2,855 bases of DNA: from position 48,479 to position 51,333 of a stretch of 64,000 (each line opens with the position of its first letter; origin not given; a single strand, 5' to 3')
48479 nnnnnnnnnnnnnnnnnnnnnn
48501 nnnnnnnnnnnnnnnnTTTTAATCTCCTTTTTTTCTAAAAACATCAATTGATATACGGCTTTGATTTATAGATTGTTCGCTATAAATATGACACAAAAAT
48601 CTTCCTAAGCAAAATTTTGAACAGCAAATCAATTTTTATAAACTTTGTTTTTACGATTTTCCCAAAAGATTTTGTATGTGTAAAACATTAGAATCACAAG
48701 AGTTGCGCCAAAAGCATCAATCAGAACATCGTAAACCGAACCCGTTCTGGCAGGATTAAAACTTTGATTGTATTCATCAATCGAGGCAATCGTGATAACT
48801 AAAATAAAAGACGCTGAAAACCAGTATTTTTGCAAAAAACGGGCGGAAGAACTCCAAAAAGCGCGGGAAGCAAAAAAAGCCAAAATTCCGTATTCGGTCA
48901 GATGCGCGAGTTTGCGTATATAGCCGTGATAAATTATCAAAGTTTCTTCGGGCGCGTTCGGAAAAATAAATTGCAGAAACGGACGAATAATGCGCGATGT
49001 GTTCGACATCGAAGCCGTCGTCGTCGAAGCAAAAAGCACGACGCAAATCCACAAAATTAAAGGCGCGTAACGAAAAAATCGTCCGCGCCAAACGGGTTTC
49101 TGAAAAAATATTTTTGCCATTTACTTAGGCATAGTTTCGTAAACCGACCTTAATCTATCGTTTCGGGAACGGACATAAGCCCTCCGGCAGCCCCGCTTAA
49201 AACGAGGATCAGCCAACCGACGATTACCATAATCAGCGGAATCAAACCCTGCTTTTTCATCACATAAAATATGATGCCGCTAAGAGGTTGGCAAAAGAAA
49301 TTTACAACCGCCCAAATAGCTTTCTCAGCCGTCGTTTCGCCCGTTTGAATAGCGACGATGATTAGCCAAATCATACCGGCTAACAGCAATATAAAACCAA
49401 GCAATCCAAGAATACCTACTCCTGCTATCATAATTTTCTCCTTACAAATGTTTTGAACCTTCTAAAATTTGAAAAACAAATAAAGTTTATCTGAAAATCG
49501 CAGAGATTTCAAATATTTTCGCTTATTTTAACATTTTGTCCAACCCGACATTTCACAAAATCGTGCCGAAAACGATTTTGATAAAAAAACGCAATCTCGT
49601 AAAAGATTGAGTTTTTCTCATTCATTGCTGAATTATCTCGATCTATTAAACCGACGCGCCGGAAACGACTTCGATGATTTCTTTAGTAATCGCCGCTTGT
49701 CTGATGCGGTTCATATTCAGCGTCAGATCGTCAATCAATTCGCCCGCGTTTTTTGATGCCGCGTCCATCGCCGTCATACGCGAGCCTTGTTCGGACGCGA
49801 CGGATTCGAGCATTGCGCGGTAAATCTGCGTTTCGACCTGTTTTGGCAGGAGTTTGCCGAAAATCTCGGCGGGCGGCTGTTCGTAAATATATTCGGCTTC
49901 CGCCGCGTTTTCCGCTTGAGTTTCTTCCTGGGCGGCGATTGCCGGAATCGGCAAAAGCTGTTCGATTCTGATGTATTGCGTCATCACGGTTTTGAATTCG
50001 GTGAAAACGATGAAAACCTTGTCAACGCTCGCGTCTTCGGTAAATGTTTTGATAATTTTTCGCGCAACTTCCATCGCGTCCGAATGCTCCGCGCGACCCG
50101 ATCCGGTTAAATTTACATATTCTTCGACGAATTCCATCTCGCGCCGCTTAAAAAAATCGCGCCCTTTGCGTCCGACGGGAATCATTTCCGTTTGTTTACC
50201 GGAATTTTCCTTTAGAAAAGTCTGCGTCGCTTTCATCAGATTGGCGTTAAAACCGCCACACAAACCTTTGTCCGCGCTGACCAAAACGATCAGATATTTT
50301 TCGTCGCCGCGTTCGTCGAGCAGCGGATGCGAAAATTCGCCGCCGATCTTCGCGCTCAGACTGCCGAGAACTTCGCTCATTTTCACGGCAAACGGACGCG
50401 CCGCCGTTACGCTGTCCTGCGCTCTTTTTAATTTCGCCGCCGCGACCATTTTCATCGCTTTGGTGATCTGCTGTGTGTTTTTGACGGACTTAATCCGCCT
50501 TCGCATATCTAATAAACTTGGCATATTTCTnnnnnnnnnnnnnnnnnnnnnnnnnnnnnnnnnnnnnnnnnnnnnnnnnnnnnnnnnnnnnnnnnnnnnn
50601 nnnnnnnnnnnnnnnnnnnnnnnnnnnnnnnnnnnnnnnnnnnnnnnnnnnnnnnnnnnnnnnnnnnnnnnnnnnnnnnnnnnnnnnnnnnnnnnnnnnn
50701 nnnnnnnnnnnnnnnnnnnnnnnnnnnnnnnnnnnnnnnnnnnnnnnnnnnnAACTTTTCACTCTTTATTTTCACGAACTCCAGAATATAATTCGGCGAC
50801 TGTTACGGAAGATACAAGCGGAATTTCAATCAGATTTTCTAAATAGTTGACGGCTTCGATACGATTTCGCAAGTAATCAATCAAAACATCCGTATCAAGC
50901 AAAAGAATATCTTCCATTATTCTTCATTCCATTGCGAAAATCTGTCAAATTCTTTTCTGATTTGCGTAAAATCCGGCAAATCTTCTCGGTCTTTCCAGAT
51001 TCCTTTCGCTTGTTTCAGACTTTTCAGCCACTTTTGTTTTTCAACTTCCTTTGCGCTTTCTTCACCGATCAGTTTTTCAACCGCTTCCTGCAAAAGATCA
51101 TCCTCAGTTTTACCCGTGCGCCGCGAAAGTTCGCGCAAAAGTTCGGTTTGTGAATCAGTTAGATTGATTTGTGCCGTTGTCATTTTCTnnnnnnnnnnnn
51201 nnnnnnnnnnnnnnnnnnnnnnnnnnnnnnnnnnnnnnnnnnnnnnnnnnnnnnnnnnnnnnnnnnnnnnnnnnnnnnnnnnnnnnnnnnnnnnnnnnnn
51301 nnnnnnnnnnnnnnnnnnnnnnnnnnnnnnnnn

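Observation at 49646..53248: ATP synthase operon interrupted between atpA and atpG by a retropepsin-like protease and an RHH/PIN toxin-antitoxin pair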

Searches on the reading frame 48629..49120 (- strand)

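Call 5: search_protein_families(library=pfam, proteins=[window:48629-49120:-], max_evalue=0.01)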
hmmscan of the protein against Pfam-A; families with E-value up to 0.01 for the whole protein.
window:48629-49120:- (163 aa): 1 family
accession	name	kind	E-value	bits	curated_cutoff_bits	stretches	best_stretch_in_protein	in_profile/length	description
PF04892.17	VanZ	-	1.2e-14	55.4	30.1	1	20-148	4-124/126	VanZ like family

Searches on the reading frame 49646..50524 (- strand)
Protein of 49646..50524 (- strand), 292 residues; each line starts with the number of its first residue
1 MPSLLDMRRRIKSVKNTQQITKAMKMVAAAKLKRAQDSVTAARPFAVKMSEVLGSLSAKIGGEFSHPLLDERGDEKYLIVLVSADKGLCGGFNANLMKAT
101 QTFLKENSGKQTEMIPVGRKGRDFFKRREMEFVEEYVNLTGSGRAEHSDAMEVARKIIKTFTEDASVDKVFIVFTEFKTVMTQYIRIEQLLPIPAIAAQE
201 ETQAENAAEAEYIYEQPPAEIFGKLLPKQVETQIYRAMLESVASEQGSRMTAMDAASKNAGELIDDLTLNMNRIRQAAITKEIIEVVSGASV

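Call 5: search_protein_families(library=pfam, proteins=[window:49646-50524:-], max_evalue=0.01)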
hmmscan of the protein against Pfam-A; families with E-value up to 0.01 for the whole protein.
window:49646-50524:- (292 aa): 1 family
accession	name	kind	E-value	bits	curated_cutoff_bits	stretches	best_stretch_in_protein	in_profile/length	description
PF00231.24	ATP-synt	-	5.7e-97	325.3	39.9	1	4-291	2-283/285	ATP synthase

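Call 7: find_encoding_contigs(protein=window:49649-50524:-, flank=6000, max_places=8)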
Protein window:49649-50524:- (292 aa): no gene with exactly this product is on record in the collection.

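Call 9: find_related_loci(query=window:49649-50524:-, collection=genome_contigs, flank=8000)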
Query window:49649-50524:- (292 aa) in genome_contigs; peptide patterns used: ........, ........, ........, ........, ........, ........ (x = any residue, [..] = any of these).
600 stretches matched a pattern (row limit reached: there are more); 595 encode a relative of the query (tblastn E <= 1e-3); the best 80 are kept; 80 distinct loci.
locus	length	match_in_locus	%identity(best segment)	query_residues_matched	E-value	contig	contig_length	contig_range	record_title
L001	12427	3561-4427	80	1-291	4e-155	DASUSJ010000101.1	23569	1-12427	MAG TPA_asm: Pyrinomonadaceae bacterium isolate SMAG_U1733 k141_1900448, whole genome shotgun sequence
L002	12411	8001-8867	79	1-291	2e-152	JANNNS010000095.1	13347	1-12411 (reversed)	MAG: Acidobacteriota bacterium isolate SOY_34_metabat_77_sub SOY_34_k141_3850881, whole genome shotgun sequence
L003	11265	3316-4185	77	1-291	2e-150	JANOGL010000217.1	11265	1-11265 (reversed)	MAG: Acidobacteriota bacterium isolate SOY_64_metabat_19 SOY_64_k141_4287095, whole genome shotgun sequence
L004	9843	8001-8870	77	1-291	9e-150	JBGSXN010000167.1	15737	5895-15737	MAG: Pyrinomonadaceae bacterium isolate JTS-RE66 k141_8568394, whole genome shotgun sequence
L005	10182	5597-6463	76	1-291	3e-149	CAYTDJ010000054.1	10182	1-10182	MAG TPA_asm: uncultured Chloracidobacterium sp. isolate SRP173033_co2_79 genome assembly, contig: NODE_3658_length_10182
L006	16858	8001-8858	75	1-289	1e-146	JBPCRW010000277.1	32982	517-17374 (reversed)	MAG: Pyrinomonadaceae bacterium isolate TH_ant_mag_244 k127_4089793, whole genome shotgun sequence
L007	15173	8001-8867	71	1-291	3e-141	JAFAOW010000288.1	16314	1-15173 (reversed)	MAG: Acidobacteriota bacterium isolate CP_BM_ER_22 BM_ER_k147_4886987, whole genome shotgun sequence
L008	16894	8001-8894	67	1-292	5e-136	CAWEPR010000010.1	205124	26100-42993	MAG: uncultured Acidobacteriota bacterium isolate MFD01916.bin.2.121 genome assembly, contig: contig_34831, whole genome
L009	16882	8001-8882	67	1-291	1e-132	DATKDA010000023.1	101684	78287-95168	MAG TPA_asm: Pyrinomonadaceae bacterium isolate SMAG_U14460 k141_2106356, whole genome shotgun sequence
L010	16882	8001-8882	65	1-291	4e-131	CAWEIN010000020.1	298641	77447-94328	MAG: Blastocatellia bacterium isolate MFD08821.bin.1.21 genome assembly, contig: contig_29144, whole genome shotgun sequ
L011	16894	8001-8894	64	1-291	8e-131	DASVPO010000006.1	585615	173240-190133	MAG TPA_asm: Pyrinomonadaceae bacterium isolate SMAG_U3181 k141_46406, whole genome shotgun sequence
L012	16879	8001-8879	65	1-291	5e-131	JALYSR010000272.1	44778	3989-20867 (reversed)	MAG: Acidobacteriota bacterium isolate LIV bin9 SD1460-62_k127_921594, whole genome shotgun sequence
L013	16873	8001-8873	65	1-291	5e-130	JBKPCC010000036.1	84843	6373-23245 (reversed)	MAG: Acidobacteriota bacterium isolate GB_EKS_MAG_00062 GB_EKS_000000762076, whole genome shotgun sequence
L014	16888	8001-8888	64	1-292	1e-129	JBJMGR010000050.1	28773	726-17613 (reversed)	MAG: Pyrinomonadaceae bacterium isolate H3_18_all_fractions_metab_conc_6_64_56 k255_661948, whole genome shotgun sequenc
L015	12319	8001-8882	64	1-291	4e-129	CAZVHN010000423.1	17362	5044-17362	MAG TPA_asm: uncultured Chloracidobacterium sp. isolate binchicken_co165_162 genome assembly, contig: k141_2561468, whol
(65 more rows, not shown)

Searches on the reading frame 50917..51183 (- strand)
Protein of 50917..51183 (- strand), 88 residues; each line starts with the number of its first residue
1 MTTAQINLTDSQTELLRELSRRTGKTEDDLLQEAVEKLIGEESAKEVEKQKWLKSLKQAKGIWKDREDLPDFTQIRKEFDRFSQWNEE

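Call 5: search_protein_families(library=pfam, proteins=[window:50917-51183:-], max_evalue=0.01)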
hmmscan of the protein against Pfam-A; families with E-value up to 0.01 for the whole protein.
window:50917-51183:- (88 aa): 1 family
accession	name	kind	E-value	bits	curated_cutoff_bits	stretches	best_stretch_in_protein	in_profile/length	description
PF07704.17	PSK_trans_fac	-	0.0015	19.9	28.3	1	9-71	6-67/82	Rv0623-like transcription factor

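Call 11: search_protein_families(library=ncbifam, proteins=[window:50917-51183:-], max_evalue=0.01)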
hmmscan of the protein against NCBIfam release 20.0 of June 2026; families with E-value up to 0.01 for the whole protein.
window:50917-51183:- (88 aa): 1 family
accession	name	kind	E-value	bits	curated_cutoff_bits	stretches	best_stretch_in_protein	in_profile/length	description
NF048017.1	antitoxin_RelB_like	equivalog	0.0018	18.5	50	1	8-39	2-33/70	type II toxin-antitoxin system RelB family antitoxin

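Call 12: search_protein_families(library=padloc, proteins=[window:50917-51183:-], max_evalue=0.01)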
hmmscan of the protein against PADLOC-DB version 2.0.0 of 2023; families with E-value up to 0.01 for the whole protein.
window:50917-51183:- (88 aa): 0 families

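Call 32: search_solved_structures(query=window:50920-51183:-, max_evalue=10, show_alignments=1)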
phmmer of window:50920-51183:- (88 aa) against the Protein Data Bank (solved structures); distinct sequences matched with E-value up to 10: 9.
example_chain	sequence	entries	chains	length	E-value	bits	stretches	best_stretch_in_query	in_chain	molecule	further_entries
28jw_t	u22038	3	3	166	0.055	17.2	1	16-77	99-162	bS20c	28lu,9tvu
6g71_A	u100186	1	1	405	0.25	15.1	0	32-69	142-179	Cytochrome P450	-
4by9_C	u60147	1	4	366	1.8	12.4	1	37-85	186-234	NOP5/NOP56 RELATED PROTEIN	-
3nmu_A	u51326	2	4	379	2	12.2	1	37-85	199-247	NOP5/NOP56 related protein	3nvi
2nnw_A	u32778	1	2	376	2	12.2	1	37-85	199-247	NOP5/NOP56 related protein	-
3nvk_A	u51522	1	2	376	2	12.2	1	37-85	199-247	NOP5/NOP56 related protein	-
2w49_2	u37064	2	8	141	2.3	12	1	22-56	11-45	TROPONIN I, FAST SKELETAL MUSCLE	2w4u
1yv0_I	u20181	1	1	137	2.9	11.7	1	20-56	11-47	Troponin I, fast skeletal muscle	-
7qca_LR0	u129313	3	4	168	3.6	11.4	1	37-76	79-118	60S ribosomal protein L19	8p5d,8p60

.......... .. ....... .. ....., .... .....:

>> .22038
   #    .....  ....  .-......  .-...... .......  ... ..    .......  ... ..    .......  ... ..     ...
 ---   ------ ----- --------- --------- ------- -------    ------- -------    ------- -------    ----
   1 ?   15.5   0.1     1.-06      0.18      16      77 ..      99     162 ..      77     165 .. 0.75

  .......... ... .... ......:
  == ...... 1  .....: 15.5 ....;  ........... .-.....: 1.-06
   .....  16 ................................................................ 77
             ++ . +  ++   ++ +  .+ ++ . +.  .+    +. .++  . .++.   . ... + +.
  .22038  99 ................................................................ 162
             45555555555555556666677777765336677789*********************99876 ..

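Call 57: search_protein_families(library=phrogs, proteins=[window:50917-51183:-], max_evalue=0.01)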
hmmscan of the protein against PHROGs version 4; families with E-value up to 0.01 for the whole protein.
window:50917-51183:- (88 aa): 1 family
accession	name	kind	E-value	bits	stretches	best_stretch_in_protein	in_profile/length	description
phrog_5333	-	unknown function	0.0005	21.2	1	1-37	1-37/64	-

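Call 84: search_solved_structures(query=A4, max_evalue=10, show_alignments=2)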
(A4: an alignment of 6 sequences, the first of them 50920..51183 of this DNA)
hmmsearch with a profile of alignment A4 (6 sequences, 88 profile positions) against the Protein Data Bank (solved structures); distinct sequences matched with E-value up to 10: 13.
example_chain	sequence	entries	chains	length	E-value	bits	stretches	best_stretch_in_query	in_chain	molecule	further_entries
28jw_t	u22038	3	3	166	0.0038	20.5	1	9-77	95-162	bS20c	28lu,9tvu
4by9_C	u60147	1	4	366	0.021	18.1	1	36-83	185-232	NOP5/NOP56 RELATED PROTEIN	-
3nmu_A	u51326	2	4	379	0.022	18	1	36-83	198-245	NOP5/NOP56 related protein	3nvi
2nnw_A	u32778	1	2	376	0.022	18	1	36-83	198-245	NOP5/NOP56 related protein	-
3nvk_A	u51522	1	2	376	0.023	18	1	36-83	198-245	NOP5/NOP56 related protein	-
7by2_A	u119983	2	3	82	0.076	16.3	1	1-79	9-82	CopG family transcriptional regulator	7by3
4wce_K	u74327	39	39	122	0.72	13.2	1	11-51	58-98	50S ribosomal protein L17 | Large ribosomal subunit protein bL17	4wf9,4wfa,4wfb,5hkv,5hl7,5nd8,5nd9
5t7v_LQ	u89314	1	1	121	0.73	13.2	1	11-51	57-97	50S ribosomal protein L17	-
6fxc_AL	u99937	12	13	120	0.75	13.2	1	11-51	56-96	50S ribosomal protein L17 | Large ribosomal subunit protein bL17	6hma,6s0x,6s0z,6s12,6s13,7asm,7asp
5li0_Q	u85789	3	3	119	0.79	13.1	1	11-51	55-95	50S ribosomal protein L17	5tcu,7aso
6mhk_A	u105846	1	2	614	0.83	13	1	12-82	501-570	Polyketide synthase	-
9mrb_A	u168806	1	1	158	0.97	12.8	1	36-65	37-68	dad_t1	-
9ijj_O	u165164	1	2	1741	1.9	11.9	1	26-68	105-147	Deleted in lung and esophageal cancer 1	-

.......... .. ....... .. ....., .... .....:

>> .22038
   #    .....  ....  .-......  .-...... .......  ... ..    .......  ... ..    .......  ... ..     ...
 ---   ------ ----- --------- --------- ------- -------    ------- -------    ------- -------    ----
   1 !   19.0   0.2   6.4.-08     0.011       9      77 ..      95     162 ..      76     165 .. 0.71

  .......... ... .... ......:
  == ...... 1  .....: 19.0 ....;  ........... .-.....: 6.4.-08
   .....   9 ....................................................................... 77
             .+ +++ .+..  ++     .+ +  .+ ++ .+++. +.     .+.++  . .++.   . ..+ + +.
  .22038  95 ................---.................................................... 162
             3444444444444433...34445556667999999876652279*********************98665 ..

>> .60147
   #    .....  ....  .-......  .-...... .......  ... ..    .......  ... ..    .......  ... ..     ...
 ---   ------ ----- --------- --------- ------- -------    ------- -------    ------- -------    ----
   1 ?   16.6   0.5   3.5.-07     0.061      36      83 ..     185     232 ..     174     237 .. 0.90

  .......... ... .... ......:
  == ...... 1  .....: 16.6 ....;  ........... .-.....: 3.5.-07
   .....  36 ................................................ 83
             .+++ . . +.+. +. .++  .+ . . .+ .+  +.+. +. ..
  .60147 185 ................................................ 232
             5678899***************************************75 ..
